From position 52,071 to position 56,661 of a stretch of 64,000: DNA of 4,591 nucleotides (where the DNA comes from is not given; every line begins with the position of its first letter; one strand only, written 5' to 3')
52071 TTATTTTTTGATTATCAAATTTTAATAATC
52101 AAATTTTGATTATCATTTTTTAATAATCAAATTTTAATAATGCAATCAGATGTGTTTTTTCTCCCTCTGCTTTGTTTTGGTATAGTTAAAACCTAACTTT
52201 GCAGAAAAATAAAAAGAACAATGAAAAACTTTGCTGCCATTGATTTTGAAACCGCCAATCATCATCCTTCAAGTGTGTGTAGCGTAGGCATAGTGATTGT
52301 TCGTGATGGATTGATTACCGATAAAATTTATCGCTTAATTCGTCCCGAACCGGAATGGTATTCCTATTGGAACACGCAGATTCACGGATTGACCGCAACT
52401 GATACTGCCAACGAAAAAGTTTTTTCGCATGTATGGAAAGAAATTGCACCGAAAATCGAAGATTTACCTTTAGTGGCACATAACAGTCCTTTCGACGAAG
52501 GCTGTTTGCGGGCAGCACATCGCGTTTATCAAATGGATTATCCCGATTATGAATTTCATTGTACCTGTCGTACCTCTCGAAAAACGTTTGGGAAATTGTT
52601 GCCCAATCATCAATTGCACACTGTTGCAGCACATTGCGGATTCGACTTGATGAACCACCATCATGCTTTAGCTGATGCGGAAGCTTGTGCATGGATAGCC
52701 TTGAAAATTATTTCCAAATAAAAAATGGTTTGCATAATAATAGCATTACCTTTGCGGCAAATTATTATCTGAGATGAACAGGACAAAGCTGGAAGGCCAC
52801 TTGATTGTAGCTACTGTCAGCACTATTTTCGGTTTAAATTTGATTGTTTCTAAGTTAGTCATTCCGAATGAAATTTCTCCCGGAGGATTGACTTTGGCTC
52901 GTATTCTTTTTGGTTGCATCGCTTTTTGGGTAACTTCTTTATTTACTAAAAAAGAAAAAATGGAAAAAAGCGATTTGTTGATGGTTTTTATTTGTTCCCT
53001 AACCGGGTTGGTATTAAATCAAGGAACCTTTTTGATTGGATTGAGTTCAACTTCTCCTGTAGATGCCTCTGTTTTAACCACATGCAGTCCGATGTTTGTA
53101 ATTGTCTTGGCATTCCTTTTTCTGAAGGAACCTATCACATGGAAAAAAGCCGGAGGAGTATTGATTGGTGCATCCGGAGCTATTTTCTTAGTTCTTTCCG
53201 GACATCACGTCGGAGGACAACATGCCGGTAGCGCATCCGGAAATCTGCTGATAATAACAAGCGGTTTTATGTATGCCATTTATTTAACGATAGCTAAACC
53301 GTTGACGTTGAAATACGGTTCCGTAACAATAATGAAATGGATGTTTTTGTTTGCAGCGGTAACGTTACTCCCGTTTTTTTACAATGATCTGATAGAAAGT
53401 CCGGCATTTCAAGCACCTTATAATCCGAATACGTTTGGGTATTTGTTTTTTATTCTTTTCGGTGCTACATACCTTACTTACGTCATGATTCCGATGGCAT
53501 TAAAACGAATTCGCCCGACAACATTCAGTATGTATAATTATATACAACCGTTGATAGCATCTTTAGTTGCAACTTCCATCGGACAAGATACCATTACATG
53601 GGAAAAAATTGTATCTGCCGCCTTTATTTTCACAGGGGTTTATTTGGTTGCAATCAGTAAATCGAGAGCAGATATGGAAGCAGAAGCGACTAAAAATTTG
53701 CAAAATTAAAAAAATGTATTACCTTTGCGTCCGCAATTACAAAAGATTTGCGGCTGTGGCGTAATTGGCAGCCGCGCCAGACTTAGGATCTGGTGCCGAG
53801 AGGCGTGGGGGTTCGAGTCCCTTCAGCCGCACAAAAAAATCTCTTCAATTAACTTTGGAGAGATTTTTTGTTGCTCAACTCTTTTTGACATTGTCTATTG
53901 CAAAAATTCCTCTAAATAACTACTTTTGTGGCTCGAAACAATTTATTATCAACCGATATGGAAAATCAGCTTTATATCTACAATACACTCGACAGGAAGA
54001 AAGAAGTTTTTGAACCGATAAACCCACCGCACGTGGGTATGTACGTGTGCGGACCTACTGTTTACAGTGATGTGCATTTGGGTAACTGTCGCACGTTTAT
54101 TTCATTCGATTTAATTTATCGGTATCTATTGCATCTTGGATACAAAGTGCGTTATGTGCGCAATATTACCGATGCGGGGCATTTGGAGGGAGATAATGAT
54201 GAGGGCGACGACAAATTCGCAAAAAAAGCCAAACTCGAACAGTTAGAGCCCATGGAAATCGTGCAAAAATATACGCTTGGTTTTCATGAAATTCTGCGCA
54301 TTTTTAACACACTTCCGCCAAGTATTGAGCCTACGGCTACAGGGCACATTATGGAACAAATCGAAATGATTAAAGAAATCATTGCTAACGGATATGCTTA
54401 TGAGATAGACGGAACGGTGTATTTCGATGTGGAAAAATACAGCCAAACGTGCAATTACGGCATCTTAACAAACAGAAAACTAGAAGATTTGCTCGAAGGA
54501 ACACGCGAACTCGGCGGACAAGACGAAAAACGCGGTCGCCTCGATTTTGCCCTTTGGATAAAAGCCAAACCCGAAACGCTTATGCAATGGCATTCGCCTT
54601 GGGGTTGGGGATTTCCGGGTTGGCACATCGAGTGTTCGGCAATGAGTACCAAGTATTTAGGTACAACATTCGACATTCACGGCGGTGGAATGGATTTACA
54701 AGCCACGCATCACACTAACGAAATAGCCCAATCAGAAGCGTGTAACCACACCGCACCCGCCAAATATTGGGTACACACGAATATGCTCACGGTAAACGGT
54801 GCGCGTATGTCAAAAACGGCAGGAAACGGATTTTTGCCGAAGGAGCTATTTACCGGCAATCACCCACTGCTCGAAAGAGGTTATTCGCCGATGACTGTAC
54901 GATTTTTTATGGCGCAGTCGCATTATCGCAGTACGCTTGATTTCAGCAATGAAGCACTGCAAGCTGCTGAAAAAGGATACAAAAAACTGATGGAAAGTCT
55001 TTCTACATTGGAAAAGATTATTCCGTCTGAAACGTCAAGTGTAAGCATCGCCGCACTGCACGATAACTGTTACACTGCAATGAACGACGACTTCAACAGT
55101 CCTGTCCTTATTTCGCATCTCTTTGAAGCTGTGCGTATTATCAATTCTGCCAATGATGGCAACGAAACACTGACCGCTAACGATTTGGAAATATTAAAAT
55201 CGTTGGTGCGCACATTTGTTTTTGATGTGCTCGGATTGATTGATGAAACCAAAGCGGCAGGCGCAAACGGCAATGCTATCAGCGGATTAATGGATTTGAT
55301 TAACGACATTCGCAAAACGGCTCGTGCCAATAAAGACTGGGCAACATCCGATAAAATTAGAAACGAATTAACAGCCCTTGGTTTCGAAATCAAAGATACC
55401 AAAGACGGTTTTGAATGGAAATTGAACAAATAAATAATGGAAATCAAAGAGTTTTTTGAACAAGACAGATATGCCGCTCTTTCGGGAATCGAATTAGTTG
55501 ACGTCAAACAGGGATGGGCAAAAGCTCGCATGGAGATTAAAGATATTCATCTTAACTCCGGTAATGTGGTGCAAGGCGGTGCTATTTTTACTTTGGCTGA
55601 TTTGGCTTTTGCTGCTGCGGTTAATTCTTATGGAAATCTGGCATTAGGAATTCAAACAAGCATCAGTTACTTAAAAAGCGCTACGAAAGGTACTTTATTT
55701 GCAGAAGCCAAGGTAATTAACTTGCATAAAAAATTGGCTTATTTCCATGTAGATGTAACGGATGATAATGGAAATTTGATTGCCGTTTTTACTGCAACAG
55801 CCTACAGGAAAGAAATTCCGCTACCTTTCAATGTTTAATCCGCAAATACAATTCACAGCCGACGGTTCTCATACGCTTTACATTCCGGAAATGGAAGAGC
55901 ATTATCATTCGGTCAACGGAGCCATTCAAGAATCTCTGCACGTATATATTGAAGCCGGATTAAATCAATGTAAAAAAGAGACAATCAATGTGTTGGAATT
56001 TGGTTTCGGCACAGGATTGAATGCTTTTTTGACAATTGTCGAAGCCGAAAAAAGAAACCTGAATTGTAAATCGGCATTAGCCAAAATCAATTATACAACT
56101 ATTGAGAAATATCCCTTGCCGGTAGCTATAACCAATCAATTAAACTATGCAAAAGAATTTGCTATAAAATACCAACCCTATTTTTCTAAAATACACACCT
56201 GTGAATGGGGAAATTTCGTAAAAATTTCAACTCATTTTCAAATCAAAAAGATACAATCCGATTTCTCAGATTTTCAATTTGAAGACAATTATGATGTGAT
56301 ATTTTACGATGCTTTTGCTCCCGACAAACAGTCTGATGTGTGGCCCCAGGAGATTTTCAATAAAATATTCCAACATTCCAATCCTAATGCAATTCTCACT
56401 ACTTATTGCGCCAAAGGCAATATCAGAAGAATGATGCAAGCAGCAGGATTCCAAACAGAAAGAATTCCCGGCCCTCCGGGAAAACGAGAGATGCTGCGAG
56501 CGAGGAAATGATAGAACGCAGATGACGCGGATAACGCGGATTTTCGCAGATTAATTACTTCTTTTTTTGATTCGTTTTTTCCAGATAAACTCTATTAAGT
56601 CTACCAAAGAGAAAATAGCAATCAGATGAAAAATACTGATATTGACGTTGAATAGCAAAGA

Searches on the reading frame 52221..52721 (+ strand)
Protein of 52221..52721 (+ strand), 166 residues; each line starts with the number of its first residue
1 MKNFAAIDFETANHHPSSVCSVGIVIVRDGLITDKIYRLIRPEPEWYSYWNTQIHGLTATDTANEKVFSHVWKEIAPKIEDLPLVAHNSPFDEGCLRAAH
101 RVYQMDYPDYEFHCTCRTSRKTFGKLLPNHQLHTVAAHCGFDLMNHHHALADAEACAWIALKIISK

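Call 11: search_protein_families(library=pfam, proteins=[window:52221-52721:+], max_evalue=0.0001)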
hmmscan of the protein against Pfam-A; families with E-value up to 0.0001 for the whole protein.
window:52221-52721:+ (166 aa): 2 families
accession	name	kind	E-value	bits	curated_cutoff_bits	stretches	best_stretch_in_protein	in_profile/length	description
PF00929.31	RNase_T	-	1.1e-15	59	24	1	6-157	2-161/164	Exonuclease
PF16473.11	Rv2179c-like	-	1.5e-13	51.3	27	1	4-163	2-176/177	3'-5' exoribonuclease Rv2179c-like domain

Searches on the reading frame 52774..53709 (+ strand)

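Call 11: search_protein_families(library=pfam, proteins=[window:52774-53709:+], max_evalue=0.0001)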
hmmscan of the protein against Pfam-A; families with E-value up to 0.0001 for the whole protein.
window:52774-53709:+ (311 aa): 2 families
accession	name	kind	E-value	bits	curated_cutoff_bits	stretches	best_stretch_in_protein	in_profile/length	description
PF00892.27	EamA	-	7.4e-37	127.1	28.2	2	8-140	3-134/135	EamA-like transporter family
PF06027.18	SLC35F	-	5.7e-06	26.5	21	1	93-291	97-296/299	Solute carrier family 35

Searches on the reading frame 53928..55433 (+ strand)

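Call 11: search_protein_families(library=pfam, proteins=[window:53928-55433:+], max_evalue=0.0001)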
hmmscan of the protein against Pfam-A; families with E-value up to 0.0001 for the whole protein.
window:53928-55433:+ (501 aa): 4 families
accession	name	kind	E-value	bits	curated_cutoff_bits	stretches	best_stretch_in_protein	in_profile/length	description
PF01406.26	tRNA-synt_1e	-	8.7e-95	318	27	1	28-348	2-300/301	tRNA synthetases class I (C) catalytic domain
PF09190.17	DALR_2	-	1.5e-12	48.3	22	1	382-438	3-56/57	DALR domain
PF09334.17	tRNA-synt_1g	-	1.6e-06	27.6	20.1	0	47-170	12-126/391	tRNA synthetases class I (M)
PF23493.1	CysS_C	-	1.8e-05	25.2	23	1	462-497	15-50/51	Cysteinyl-tRNA ligase anticodon binding domain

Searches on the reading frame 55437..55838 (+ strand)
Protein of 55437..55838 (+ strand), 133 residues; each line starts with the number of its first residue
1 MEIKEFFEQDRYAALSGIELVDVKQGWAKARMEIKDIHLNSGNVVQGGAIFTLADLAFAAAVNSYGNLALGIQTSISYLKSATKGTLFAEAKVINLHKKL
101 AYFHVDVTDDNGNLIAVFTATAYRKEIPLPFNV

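Call 11: search_protein_families(library=pfam, proteins=[window:55437-55838:+], max_evalue=0.0001)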
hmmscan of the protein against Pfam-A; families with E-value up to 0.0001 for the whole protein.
window:55437-55838:+ (133 aa): 2 families
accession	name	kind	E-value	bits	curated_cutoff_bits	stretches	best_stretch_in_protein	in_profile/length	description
PF03061.28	4HBT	-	2.5e-13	50.6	20.6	1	43-115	2-78/79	Thioesterase superfamily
PF10924.13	DUF2711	-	6.6e-06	26.3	22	1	18-108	21-113/217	Protein of unknown function (DUF2711)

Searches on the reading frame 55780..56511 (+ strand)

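Call 11: search_protein_families(library=pfam, proteins=[window:55780-56511:+], max_evalue=0.0001)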
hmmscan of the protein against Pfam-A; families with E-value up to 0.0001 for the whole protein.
window:55780-56511:+ (243 aa): 1 family
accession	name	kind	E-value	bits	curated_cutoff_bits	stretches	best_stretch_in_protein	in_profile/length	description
PF05430.17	Methyltransf_30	-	1.3e-20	74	22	1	165-243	47-123/124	S-adenosyl-L-methionine-dependent methyltransferase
